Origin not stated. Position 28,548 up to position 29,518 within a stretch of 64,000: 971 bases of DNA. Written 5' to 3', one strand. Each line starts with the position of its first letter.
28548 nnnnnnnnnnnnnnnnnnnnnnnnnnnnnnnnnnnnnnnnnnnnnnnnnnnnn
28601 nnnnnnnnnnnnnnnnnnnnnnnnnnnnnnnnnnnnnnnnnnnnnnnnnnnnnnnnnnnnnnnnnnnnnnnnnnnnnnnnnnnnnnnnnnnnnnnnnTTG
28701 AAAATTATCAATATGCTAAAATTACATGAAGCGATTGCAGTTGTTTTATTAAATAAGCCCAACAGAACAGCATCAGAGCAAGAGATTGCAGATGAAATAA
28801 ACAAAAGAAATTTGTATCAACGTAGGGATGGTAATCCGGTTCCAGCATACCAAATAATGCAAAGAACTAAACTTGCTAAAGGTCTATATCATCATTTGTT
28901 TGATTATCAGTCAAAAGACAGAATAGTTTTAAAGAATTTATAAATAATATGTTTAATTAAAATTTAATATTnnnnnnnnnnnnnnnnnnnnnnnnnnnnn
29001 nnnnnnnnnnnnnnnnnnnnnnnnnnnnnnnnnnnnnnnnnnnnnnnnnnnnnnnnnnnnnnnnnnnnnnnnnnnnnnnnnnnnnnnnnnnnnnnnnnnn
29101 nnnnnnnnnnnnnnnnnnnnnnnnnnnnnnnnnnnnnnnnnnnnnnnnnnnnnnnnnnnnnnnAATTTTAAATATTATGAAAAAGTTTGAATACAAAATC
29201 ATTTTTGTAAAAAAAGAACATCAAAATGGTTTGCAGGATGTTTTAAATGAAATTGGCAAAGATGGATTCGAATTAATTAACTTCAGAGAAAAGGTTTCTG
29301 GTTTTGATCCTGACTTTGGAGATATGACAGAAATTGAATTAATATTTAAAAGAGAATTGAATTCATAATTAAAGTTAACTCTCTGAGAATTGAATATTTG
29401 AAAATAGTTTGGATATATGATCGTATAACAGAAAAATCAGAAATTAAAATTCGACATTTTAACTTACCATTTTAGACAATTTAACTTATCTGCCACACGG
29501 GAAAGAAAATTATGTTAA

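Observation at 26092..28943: Second tightly packed operon: 2-TM protein of unknown fold + PD-(D/E)XK-like protein + small wHTH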

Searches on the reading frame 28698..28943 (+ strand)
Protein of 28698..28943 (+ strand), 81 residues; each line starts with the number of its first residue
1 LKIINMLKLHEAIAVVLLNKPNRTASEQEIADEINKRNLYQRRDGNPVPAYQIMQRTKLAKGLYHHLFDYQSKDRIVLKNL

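Call 3: search_protein_families(library=pfam, proteins=[window:28698-28943:+], max_evalue=0.1)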
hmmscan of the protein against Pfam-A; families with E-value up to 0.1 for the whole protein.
window:28698-28943:+ (81 aa): 0 families

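Call 4: search_protein_families(library=padloc, proteins=[window:28698-28943:+], max_evalue=0.1)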
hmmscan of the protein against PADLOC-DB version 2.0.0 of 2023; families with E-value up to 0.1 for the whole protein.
window:28698-28943:+ (81 aa): 0 families

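Call 5: search_protein_families(library=ncbifam, proteins=[window:28698-28943:+], max_evalue=1)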
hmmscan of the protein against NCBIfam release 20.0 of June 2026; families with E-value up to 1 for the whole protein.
window:28698-28943:+ (81 aa): 0 families

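Call 6: search_protein_families(library=phrogs, proteins=[window:28698-28943:+], max_evalue=1)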
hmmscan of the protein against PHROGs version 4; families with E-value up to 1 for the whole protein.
window:28698-28943:+ (81 aa): 2 families
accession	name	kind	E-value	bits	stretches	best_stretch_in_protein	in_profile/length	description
phrog_6177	-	unknown function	0.014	15.9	1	3-41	147-185/224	-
phrog_14273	-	unknown function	0.085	14.3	1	25-58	40-72/90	-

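Call 40: find_homologous_proteins(query=window:28698-28943:+)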
Query window:28698-28943:+ (81 aa): 28 proteins with E <= 0.001 among 28 candidates.
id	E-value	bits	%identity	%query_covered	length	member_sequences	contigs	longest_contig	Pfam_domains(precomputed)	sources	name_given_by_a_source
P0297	1.7e-42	160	100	94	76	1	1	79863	-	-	-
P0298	2.4e-36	140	84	94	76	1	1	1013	-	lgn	-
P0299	3.4e-35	137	86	94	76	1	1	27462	-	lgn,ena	-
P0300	4.6e-33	130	81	95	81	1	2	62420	-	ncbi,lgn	-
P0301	1.2e-32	128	77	95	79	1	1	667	-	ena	-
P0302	3.3e-32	127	80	94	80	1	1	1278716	-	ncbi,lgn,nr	ncbi:MAG: hypothetical protein KQH79_09310 [Bacteroidetes bacterium]|nr:hypothetical protein [Bacter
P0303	1.9e-31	125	75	95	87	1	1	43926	-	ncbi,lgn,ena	-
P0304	3.0e-31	124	75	95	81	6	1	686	-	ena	-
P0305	7.2e-31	123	74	94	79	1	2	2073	-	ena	-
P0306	4.2e-30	120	75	95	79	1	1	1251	-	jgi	jgi:hypothetical protein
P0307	1.4e-29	119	74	95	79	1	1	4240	-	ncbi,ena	-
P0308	2.2e-29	118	74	95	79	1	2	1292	-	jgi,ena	-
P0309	5.8e-29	117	75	93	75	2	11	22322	-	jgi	-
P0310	3.1e-28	114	68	95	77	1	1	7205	-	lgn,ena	-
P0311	3.7e-28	114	77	90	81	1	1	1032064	-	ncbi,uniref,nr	ncbi:hypothetical protein GWK08_08015 [Leptobacterium flavescens]|uniref:HTH HARE-type domain-contai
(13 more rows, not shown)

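Call 69: find_encoding_contigs(protein=P0302, flank=5000, max_places=1)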
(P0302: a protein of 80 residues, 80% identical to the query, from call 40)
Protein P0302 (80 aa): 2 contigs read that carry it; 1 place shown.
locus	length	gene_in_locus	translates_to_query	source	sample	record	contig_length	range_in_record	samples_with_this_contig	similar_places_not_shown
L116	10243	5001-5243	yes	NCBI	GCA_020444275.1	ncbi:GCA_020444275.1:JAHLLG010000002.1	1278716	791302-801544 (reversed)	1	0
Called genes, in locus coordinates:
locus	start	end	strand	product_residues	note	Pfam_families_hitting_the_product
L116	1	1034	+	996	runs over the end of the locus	PF13589:HATPase_c_3, PF19191:HEF_HK, PF02518:HATPase_c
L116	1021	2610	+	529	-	PF19192:Response_reg_2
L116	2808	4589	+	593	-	PF02463:SMC_N (faint), PF13304:AAA_21, PF13175:AAA_15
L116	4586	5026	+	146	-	PF03852:Vsr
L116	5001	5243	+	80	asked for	-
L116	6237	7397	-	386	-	PF07719:TPR_2 (faint), PF20308:TPR-S (faint), PF13181:TPR_8 (faint), PF13424:TPR_12 (faint), PF04212:MIT (faint), PF13431:TPR_17 (faint), PF00515:TPR_1 (weak), PF13414:TPR_11, +6 more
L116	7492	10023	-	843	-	PF00521:DNA_topoisoIV, PF03989:DNA_gyraseA_C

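Call 70: find_encoding_contigs(protein=P0311, flank=5000, max_places=1)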
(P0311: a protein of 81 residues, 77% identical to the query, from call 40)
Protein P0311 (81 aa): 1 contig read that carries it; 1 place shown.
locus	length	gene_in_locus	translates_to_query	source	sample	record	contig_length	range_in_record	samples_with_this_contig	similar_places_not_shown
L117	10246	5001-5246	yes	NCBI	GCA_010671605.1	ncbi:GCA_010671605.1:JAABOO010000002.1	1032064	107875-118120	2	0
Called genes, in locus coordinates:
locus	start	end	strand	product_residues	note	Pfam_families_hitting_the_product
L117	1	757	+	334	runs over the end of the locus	PF06144:DNA_pol3_delta, PF21694:DNA_pol3_delta_C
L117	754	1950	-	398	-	PF13535:ATP-grasp_4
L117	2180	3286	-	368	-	PF00211:Guanylate_cyc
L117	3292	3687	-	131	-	PF07681:DoxX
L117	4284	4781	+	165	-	-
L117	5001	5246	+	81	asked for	-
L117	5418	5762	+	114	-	-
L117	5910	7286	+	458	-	PF21941:SMEK_N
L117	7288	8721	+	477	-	-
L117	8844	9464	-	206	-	PF04002:RadC, PF27070:HTH_Rpn_C (weak)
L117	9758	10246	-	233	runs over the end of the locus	PF14848:HU-DNA_bdg, PF14734:DUF4469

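Call 74: search_protein_families(library=pfam, alignment_id=A6, max_evalue=0.1)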
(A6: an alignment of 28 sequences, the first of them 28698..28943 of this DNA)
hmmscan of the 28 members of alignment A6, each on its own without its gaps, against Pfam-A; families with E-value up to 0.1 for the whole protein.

A. member 1, window:28698-28943:+ (81 aa): 0 families

B. families by the number of members that match (of 28 scanned): 10 families
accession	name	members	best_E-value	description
PF05066.19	HARE-HTH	14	0.00063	HB1, ASXL, restriction endonuclease HTH domain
PF02186.21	TFIIE_beta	2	0.0078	TFIIE beta subunit core domain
PF25318.1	WH_GDS1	1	0.024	GDS1 winged helix domain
PF03444.21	HrcA_DNA-bdg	1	0.035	Winged helix-turn-helix transcription repressor, HrcA DNA-binding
PF16405.10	DUF5013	1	0.038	Domain of unknown function (DUF5013)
PF00486.34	Trans_reg_C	1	0.056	Transcriptional regulatory protein, C terminal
PF03726.19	PNPase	1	0.077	Polyribonucleotide nucleotidyltransferase, RNA binding domain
PF04539.22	Sigma70_r3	1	0.081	Sigma-70 region 3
PF09824.15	ArsR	1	0.096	ArsR transcriptional regulator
PF17801.7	Melibiase_C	1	0.098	Alpha galactosidase C-terminal beta sandwich domain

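Call 93: search_solved_structures(query=A6, max_evalue=1, show_alignments=2)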
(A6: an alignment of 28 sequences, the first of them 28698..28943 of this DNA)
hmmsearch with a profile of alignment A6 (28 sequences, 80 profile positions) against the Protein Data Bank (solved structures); distinct sequences matched with E-value up to 1: 0.

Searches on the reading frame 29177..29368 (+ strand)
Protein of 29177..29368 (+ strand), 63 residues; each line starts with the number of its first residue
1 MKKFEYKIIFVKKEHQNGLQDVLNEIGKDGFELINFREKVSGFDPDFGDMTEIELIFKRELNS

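Call 3: search_protein_families(library=pfam, proteins=[window:29177-29368:+], max_evalue=0.1)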
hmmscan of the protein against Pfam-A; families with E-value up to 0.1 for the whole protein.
window:29177-29368:+ (63 aa): 1 family
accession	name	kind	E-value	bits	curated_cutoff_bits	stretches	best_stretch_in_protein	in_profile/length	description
PF13783.11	DUF4177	-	7e-07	29.8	25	1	4-60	1-65/65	Domain of unknown function (DUF4177)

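Call 4: search_protein_families(library=padloc, proteins=[window:29177-29368:+], max_evalue=0.1)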
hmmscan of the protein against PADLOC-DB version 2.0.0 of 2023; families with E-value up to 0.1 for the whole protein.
window:29177-29368:+ (63 aa): 0 families

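Call 5: search_protein_families(library=ncbifam, proteins=[window:29177-29368:+], max_evalue=1)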
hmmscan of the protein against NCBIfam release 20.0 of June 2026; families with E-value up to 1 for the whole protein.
window:29177-29368:+ (63 aa): 1 family
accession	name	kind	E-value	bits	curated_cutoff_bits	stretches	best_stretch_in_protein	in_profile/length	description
NF053529.1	Sp36_fam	equivalog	1.5e-07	31.2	50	1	5-59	2-49/50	Sp36 family protein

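Call 6: search_protein_families(library=phrogs, proteins=[window:29177-29368:+], max_evalue=1)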
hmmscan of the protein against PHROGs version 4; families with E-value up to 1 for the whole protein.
window:29177-29368:+ (63 aa): 5 families
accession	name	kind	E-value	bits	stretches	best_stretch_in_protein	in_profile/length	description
phrog_19057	-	unknown function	0.0056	17.4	1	1-41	1-41/104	-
phrog_38406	-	unknown function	0.035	15.2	1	1-42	1-41/49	-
phrog_10757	-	unknown function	0.065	14.4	1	39-55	17-33/55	-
phrog_13055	-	unknown function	0.15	12.9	1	1-34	1-33/68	-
phrog_22897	-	unknown function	0.24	12.8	1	2-35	7-39/78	-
